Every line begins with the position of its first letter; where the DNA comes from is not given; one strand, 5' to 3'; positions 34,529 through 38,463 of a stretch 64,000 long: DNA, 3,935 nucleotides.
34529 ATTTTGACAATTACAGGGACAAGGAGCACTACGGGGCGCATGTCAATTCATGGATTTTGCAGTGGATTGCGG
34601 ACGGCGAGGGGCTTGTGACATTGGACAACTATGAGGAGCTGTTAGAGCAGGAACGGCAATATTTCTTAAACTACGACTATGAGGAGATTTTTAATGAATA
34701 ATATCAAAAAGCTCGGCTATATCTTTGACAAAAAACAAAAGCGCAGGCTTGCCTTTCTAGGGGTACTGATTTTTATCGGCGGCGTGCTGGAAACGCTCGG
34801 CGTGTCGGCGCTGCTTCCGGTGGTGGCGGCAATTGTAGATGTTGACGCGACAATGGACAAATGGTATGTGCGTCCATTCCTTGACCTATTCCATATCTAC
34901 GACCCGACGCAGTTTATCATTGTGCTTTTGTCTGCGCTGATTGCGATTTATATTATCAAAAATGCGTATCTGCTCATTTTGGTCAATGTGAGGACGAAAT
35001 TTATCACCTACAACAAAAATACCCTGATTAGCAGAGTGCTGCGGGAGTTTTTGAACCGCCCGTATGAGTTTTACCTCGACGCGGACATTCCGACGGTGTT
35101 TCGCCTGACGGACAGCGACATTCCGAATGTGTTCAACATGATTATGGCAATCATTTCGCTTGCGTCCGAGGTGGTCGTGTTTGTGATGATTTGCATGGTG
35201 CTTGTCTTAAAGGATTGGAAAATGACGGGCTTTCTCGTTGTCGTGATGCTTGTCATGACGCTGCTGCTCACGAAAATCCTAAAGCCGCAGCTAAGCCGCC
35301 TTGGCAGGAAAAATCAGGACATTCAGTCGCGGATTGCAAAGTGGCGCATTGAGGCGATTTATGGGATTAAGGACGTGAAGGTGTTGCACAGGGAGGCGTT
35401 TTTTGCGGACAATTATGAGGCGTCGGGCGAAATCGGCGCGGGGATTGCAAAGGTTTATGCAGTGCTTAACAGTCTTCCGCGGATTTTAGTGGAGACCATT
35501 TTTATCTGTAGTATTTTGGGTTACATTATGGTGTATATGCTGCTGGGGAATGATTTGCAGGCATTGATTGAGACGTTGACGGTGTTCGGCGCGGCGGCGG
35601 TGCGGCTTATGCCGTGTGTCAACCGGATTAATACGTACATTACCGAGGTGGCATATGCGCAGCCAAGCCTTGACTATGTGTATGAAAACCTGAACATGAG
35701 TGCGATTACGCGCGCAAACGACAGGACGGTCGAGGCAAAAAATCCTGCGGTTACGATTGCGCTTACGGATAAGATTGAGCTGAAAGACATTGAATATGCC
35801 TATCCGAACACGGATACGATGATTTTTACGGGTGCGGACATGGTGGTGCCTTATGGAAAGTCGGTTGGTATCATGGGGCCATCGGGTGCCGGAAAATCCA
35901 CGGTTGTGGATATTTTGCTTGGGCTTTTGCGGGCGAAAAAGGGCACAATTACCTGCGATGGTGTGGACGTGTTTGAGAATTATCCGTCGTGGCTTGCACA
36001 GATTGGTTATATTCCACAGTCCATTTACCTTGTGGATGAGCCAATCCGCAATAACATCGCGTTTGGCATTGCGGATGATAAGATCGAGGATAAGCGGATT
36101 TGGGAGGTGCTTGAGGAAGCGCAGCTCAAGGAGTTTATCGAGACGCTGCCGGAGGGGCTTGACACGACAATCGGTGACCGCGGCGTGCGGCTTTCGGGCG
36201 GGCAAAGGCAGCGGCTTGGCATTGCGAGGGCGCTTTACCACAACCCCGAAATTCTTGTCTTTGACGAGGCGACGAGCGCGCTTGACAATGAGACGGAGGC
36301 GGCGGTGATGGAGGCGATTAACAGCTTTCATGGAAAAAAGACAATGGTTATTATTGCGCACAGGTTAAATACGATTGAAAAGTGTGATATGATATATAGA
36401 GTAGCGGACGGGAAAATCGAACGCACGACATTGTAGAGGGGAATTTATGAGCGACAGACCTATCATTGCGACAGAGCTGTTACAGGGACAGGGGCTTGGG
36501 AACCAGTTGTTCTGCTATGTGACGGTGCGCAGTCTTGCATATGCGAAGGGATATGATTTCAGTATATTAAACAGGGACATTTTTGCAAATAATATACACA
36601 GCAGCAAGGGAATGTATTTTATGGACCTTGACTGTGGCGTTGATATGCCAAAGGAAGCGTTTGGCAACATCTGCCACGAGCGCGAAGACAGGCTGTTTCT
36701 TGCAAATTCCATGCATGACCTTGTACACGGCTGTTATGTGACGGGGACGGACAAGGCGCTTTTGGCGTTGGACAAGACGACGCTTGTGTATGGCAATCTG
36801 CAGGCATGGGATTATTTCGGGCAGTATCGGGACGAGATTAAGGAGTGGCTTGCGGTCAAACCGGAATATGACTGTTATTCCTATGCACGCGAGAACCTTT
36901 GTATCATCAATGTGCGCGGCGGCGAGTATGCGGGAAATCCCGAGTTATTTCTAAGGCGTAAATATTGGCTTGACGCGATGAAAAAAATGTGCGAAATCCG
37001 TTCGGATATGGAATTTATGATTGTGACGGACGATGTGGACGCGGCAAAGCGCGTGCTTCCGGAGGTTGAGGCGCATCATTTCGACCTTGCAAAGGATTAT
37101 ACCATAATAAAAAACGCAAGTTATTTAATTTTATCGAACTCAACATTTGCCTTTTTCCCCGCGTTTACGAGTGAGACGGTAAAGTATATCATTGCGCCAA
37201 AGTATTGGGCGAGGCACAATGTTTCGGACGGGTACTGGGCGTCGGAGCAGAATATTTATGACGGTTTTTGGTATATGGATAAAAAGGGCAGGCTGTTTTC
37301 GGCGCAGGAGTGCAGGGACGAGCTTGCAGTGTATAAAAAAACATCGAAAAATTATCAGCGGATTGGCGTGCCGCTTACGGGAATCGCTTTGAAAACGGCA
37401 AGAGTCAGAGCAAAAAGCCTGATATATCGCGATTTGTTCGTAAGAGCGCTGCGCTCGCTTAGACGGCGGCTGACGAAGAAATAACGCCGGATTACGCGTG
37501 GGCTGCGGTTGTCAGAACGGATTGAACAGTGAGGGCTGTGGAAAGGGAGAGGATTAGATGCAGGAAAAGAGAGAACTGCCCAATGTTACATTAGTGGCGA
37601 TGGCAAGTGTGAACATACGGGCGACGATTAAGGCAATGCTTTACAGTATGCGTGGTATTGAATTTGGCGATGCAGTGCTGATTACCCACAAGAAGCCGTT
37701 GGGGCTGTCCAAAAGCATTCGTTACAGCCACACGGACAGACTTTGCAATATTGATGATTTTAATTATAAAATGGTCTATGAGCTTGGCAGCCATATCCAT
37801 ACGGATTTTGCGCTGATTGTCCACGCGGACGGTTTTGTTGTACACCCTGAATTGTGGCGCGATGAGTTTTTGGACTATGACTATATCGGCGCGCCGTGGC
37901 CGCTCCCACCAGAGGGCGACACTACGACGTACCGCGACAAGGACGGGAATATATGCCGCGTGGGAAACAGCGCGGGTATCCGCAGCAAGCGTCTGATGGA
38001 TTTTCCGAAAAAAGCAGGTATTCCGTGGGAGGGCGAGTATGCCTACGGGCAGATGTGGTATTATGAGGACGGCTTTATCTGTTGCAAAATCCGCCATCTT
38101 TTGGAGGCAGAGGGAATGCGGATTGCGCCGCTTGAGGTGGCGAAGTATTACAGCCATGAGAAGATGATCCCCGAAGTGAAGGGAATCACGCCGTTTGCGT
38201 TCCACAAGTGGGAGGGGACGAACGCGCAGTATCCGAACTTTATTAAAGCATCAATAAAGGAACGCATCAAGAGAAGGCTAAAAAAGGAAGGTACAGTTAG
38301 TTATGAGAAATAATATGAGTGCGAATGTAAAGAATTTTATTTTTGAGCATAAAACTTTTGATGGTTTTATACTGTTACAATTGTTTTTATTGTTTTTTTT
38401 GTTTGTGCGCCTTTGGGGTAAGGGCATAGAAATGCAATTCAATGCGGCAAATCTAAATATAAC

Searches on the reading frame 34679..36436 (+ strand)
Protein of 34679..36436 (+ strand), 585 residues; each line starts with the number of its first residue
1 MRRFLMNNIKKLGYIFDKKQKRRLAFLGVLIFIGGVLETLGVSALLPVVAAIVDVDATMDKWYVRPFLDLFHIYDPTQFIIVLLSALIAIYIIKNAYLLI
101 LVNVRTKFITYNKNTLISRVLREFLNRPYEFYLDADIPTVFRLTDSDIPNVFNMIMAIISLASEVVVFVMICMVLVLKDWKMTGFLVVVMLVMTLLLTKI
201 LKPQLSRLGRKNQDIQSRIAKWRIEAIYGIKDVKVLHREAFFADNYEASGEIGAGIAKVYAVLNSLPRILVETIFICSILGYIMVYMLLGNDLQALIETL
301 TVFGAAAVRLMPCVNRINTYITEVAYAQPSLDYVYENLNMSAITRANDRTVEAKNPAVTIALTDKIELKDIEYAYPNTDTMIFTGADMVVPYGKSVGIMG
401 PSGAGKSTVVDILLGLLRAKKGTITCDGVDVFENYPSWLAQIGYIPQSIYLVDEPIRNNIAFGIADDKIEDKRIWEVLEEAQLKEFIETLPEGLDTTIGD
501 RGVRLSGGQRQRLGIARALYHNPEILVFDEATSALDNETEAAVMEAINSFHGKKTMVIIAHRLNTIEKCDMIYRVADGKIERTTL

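Call 6: search_protein_families(library=pfam, proteins=[window:34679-36436:+])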
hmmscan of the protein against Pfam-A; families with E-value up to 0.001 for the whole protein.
window:34679-36436:+ (585 aa): 4 families
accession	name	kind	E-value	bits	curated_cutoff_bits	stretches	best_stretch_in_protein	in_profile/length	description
PF00005.33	ABC_tran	-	2.3e-28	100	25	1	386-533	4-137/137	ABC transporter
PF02463.25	SMC_N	-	2.7e-09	37.2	40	1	462-577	111-213/220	RecF/RecN/SMC N terminal domain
PF00664.28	ABC_membrane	-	3.4e-09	37.2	28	1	67-281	25-241/274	ABC transporter transmembrane region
PF13555.12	AAA_29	-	0.0004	20.5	27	1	388-421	17-50/61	P-loop containing region of AAA domain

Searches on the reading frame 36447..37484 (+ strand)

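Call 6: search_protein_families(library=pfam, proteins=[window:36447-37484:+])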
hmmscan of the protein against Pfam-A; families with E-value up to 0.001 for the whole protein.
window:36447-37484:+ (345 aa): 1 family
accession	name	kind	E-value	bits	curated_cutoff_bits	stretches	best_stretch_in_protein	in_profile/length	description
PF01531.22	Glyco_transf_11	-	1.1e-05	25.3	23.9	1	110-257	122-281/298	Glycosyl transferase family 11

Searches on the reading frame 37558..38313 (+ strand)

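Call 6: search_protein_families(library=pfam, proteins=[window:37558-38313:+])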
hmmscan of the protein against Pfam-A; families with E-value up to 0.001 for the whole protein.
window:37558-38313:+ (251 aa): 1 family
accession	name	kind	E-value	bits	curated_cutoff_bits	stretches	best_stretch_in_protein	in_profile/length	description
PF18922.5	DUF5672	-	1.5e-10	41.4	24.4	1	80-216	32-164/164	Protein of unknown function (DUF5672)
